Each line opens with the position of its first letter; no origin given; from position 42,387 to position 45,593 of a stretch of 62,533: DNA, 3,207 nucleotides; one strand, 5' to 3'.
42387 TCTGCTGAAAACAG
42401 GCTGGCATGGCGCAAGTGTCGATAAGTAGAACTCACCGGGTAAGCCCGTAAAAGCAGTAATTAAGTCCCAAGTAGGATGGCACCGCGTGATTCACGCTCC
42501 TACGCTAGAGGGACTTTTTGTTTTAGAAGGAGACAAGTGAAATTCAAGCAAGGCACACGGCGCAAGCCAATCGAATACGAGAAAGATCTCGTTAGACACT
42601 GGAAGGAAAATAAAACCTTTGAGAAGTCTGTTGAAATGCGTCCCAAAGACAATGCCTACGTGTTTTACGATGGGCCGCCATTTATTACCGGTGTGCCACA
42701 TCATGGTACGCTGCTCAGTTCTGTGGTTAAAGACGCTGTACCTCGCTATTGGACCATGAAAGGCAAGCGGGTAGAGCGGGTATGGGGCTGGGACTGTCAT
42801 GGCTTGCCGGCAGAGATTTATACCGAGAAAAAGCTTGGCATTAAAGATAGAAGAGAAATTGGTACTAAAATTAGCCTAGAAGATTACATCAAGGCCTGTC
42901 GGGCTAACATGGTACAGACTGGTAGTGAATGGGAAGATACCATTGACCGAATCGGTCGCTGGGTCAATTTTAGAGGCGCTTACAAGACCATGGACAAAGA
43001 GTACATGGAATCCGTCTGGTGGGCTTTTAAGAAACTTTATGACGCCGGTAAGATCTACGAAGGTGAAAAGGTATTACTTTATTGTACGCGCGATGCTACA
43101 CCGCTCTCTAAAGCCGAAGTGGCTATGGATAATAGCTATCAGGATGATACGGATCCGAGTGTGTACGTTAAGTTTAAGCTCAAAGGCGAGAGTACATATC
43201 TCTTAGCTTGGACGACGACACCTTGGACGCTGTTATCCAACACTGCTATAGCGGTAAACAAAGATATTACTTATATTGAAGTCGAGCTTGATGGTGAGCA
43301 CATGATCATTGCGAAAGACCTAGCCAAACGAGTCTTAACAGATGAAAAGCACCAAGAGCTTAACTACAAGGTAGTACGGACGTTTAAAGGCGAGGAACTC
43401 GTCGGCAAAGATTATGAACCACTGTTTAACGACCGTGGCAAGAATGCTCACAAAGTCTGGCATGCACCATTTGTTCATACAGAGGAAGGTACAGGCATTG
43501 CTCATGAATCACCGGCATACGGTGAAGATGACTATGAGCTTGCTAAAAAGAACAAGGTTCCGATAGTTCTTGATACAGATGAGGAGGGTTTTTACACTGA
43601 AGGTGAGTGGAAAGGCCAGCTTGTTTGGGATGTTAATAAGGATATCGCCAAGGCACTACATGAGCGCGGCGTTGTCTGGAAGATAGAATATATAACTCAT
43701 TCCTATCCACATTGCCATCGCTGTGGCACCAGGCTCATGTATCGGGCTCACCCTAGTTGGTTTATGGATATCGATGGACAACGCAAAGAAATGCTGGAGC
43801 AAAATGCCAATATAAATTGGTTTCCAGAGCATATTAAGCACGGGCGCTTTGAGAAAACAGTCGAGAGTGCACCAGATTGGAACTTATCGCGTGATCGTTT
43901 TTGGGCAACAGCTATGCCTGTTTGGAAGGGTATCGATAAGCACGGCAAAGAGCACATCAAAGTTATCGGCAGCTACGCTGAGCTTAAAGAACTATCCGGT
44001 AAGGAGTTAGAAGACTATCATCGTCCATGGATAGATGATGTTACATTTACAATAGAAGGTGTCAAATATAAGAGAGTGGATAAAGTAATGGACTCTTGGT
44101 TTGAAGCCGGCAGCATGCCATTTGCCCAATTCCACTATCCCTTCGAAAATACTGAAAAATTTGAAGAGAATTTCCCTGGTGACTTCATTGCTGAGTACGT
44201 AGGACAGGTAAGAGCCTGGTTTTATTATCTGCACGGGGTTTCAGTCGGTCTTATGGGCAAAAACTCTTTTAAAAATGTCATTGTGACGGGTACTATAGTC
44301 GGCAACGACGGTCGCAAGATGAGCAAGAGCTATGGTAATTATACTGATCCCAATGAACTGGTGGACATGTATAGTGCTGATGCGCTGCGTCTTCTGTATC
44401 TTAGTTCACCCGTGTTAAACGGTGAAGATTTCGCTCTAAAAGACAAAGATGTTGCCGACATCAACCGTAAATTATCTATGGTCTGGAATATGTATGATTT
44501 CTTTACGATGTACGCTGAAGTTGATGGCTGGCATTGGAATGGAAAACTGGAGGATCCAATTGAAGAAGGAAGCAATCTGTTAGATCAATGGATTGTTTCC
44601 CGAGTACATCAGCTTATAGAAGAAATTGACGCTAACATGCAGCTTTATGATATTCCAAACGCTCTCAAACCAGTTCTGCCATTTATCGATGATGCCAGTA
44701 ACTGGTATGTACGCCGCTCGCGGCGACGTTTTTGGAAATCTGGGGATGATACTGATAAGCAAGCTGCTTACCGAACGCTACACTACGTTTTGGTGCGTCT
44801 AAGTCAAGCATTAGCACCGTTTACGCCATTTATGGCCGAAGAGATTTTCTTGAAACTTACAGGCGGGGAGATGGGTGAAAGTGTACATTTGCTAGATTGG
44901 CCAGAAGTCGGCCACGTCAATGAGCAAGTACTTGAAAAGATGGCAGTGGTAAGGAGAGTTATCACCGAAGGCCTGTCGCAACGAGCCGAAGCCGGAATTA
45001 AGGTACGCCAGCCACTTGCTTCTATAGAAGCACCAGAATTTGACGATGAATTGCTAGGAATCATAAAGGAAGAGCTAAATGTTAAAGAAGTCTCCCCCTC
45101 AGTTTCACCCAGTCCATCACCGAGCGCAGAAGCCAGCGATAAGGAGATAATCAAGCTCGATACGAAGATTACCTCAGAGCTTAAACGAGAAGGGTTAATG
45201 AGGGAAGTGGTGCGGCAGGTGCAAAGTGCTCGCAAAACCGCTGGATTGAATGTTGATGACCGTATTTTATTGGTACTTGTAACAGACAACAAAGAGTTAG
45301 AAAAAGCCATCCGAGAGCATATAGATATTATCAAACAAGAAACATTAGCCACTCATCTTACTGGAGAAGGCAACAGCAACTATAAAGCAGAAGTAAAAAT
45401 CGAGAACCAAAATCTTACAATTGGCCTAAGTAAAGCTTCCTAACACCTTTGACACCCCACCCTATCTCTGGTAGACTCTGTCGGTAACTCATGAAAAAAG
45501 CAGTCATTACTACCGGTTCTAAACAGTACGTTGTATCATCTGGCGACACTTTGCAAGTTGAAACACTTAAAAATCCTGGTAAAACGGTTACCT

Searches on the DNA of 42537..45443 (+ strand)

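Call 40: build_rna_model(alignment_id=A2, structure=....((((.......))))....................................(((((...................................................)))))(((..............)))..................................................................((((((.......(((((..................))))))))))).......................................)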
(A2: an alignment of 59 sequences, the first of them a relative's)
Model R1 built from alignment A2 (59 sequences, 288 columns); structure: as given.
model positions 178; base pairs 23; branch points 3; effective number of sequences 3.48; information 0.59 bits per position. Calibrated on 0.2 Mb of random sequence (short: E-values are rough).
structure used (alignment columns):
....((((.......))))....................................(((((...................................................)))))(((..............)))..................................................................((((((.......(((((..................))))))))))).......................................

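Call 41: search_with_rna_model(model_id=R1, source=window, max_evalue=1, show_alignments=2)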
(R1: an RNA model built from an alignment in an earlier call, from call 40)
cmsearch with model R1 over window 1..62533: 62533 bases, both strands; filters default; matches with E-value up to 1: 2.
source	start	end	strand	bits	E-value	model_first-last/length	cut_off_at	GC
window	42378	42525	+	65.5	1e-13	1-178/178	no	0.49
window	42205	42323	+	34.2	2e-06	1-178/178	no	0.45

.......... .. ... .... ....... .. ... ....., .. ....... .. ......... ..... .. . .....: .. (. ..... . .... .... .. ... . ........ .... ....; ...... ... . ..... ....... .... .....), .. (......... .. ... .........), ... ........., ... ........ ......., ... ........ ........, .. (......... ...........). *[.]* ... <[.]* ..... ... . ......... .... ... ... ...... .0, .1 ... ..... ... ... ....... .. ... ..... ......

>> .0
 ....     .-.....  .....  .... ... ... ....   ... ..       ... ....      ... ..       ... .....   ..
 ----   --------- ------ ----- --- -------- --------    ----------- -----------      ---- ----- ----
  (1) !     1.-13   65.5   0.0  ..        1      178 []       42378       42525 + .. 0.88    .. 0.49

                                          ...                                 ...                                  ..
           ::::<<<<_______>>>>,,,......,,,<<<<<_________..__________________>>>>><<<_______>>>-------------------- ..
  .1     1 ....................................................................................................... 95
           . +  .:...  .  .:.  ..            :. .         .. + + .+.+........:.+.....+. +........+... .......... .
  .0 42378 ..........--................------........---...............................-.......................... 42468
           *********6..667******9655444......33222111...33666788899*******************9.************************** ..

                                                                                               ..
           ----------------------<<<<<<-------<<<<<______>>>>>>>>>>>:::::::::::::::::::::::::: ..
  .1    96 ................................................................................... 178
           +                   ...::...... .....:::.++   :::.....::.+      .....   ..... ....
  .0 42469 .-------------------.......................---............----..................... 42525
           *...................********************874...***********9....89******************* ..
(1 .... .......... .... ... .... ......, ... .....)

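Call 70: search_with_rna_model(model_id=R1, sources=[L001, L002, L003, L004, L005, L006, L007, L008, L009, L010, L011, L012, L013, L014, L015, L016, L017, L018, L019, L020, L021, L022, L023, L024, L025, L026, L027, L028, L029, L030, L031, L032, L033, L034, L035, L036, L037, L038, L039, L040, L041, L042, L043, L044, L045, L046, L047, L048, L049, L050, L051, L052, L053, L054, L055, L056, L057, L058, L059, L060, L061, L062, L063, L064, L065, L066, L067, L068, L069, L070, L071, L072, L073, L074, L075, L076, L077, L078, L079, L080], max_evalue=0.001)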
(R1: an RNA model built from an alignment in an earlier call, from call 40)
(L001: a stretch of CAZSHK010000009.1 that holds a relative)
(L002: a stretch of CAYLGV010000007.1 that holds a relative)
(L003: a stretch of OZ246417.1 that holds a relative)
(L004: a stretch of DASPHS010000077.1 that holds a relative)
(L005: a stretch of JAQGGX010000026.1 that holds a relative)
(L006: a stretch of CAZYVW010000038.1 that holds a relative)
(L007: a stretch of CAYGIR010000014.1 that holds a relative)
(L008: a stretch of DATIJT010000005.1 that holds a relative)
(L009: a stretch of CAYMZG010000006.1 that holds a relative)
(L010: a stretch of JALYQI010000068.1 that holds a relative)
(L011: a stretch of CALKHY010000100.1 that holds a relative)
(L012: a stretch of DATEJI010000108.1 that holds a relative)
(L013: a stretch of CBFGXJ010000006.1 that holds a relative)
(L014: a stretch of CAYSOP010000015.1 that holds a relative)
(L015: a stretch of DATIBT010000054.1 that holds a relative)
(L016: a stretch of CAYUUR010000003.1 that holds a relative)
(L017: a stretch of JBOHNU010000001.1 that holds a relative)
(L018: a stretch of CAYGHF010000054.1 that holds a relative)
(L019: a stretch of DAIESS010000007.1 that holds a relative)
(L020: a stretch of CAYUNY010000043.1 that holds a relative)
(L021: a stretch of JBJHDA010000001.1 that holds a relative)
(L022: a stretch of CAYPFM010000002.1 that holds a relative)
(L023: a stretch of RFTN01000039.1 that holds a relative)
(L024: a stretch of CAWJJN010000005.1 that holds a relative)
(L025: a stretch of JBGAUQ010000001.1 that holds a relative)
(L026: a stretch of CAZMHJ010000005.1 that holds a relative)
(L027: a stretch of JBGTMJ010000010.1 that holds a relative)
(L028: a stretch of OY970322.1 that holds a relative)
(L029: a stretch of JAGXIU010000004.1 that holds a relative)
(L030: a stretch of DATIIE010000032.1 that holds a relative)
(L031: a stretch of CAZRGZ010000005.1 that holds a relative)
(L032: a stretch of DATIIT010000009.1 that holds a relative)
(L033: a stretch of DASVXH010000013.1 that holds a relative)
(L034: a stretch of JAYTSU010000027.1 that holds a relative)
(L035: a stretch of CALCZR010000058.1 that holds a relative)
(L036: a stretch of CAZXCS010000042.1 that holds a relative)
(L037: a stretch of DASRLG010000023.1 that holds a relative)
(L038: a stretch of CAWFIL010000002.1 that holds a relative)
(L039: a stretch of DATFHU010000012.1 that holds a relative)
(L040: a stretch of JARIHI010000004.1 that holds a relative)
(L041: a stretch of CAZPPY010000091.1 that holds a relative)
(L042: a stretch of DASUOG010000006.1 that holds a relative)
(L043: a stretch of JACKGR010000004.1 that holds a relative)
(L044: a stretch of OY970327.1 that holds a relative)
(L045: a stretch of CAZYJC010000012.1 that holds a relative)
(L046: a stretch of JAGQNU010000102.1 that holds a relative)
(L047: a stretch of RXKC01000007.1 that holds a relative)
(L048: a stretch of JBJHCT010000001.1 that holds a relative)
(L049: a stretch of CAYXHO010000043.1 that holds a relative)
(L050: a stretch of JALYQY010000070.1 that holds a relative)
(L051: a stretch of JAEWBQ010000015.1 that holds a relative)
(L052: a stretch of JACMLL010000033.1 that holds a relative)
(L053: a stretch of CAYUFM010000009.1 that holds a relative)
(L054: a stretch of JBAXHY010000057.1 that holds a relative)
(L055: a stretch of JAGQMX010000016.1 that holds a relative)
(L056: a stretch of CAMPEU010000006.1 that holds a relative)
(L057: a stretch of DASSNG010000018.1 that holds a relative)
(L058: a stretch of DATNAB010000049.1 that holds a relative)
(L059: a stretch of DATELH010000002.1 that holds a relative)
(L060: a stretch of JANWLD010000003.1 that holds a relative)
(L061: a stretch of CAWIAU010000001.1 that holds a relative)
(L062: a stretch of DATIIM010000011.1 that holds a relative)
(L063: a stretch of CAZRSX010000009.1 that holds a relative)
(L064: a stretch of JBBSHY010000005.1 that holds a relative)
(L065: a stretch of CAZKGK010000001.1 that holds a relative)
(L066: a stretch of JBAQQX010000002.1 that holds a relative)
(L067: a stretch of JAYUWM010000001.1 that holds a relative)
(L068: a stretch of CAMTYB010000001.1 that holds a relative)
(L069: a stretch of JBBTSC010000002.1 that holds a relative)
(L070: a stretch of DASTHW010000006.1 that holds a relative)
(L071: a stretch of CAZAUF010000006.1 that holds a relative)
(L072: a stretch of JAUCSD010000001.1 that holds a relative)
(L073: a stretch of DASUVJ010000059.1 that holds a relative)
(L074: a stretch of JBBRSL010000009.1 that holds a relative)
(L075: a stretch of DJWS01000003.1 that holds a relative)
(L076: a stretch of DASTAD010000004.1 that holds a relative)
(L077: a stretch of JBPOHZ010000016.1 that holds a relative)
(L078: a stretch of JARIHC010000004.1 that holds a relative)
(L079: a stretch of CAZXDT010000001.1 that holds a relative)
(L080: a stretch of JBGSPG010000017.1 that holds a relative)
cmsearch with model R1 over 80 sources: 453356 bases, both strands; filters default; matches with E-value up to 0.001: 76.
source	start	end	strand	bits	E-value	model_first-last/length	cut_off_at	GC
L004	1293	1471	+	155.4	1.1e-33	1-178/178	no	0.45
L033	1300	1490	+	155.2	1.2e-33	1-178/178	no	0.44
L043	1308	1486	+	154.1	2.2e-33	1-178/178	no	0.39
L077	1320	1491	+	151.8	7.4e-33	1-178/178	no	0.42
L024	1313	1486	+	151.6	8.2e-33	1-178/178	no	0.49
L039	1228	1416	+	151.5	8.9e-33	1-178/178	no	0.47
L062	1292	1482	+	150.1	1.8e-32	1-178/178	no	0.47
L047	948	1137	+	149.5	2.5e-32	1-178/178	no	0.46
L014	1309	1483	+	149.4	2.7e-32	1-178/178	no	0.47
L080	543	737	+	149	3.3e-32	1-178/178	no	0.41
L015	1302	1480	+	148.7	3.8e-32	1-178/178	no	0.51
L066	1304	1479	+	147.8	6.1e-32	1-178/178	no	0.44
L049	1300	1477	+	147.8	6.3e-32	1-178/178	no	0.47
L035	1312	1481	+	145.8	1.8e-31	1-178/178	no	0.45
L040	1315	1491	+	145.6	2.1e-31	1-178/178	no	0.49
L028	1307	1479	+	145.5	2.1e-31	1-178/178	no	0.56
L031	1295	1482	+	144.6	3.4e-31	1-178/178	no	0.46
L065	1312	1484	+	142.7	9.3e-31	1-178/178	no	0.46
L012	1254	1436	+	141.3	2e-30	1-178/178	no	0.5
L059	1307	1488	+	141.3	2e-30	1-178/178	no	0.49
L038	1300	1492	+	141.2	2.2e-30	1-178/178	no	0.49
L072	1267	1445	+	140.8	2.7e-30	1-178/178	no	0.46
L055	1293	1475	+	140.3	3.3e-30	1-178/178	no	0.42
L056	1314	1488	+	140.3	3.4e-30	1-178/178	no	0.44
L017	953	1127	+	139.9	4.3e-30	1-178/178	no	0.49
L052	1306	1483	+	139.8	4.5e-30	1-178/178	no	0.43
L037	1307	1479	+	139.6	4.9e-30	1-178/178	no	0.55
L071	1304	1490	+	139.2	6.3e-30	1-178/178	no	0.47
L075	1313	1483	+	138.7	8.2e-30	1-178/178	no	0.52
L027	1303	1487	+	137.2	1.8e-29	1-178/178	no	0.48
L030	1314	1485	+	136.9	2.1e-29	1-178/178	no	0.51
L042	1305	1491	+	136.6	2.5e-29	1-178/178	no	0.48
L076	1301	1486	+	136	3.5e-29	1-178/178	no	0.43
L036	1303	1478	+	133.3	1.4e-28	1-178/178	no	0.55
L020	1337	1490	+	131.1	4.7e-28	1-178/178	no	0.53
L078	1321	1488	+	131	4.8e-28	1-178/178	no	0.53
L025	1318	1490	+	131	4.8e-28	1-178/178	no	0.53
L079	1122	1296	+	131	4.9e-28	1-178/178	no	0.45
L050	797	960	+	130.8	5.6e-28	1-178/178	no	0.47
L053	205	390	+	129.7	9.7e-28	1-178/178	no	0.45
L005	1284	1489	+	129.7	1e-27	1-178/178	no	0.45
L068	1275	1470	+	128.1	2.3e-27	1-178/178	no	0.47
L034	434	604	+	128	2.4e-27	1-178/178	no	0.4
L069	1317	1490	+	127.8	2.8e-27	1-178/178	no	0.41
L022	1276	1480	+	127.5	3.2e-27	1-178/178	no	0.45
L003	1317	1482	+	127.1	3.9e-27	1-178/178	no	0.48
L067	1296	1482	+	126.3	6.1e-27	1-178/178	no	0.49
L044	1172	1375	+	126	7.2e-27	1-178/178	no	0.48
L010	1301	1488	+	125.6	8.8e-27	1-178/178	no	0.46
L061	1285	1475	+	124.5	1.6e-26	1-178/178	no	0.47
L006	1336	1488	+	122.3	5.1e-26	1-178/178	no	0.45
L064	1338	1488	+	121.5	8e-26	1-178/178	no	0.5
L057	581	752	+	121.4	8.4e-26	1-178/178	no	0.5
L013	744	932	+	121.3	8.7e-26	1-178/178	no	0.5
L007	1334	1487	+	120.9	1.1e-25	1-178/178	no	0.49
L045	769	943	+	120.5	1.3e-25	1-178/178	no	0.5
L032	1300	1483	+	118.2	4.7e-25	1-178/178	no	0.54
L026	1319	1485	+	118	5e-25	1-178/178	no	0.46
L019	1263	1474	+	115.7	1.7e-24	1-178/178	no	0.45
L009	1311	1480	+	114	4.3e-24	1-178/178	no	0.48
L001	1298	1487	+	112.2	1.2e-23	1-178/178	no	0.52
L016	1321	1489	+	110.5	2.8e-23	1-178/178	no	0.49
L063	1233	1408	+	110.1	3.4e-23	1-178/178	no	0.46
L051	784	995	+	109.8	4e-23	1-178/178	no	0.52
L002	1266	1448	+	108.3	9.3e-23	1-178/178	no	0.48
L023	1290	1486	+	104.9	5.6e-22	1-178/178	no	0.46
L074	1316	1486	+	103.5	1.2e-21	1-178/178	no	0.43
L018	1340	1486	+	103.3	1.3e-21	1-178/178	no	0.49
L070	1293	1491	+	102.1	2.5e-21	1-178/178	no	0.48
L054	1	151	+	101.1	4.3e-21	23-178/178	5'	0.46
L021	1289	1472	+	99.2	1.2e-20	1-178/178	no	0.48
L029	1304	1482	+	98.6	1.6e-20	1-178/178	no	0.46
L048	1213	1431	+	90.5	1.2e-18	1-178/178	no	0.38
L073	1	141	+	81.9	1.2e-16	40-178/178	5'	0.48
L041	1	114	+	64.5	1.3e-12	68-178/178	5'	0.46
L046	1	74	+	56.3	1e-10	102-178/178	5'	0.43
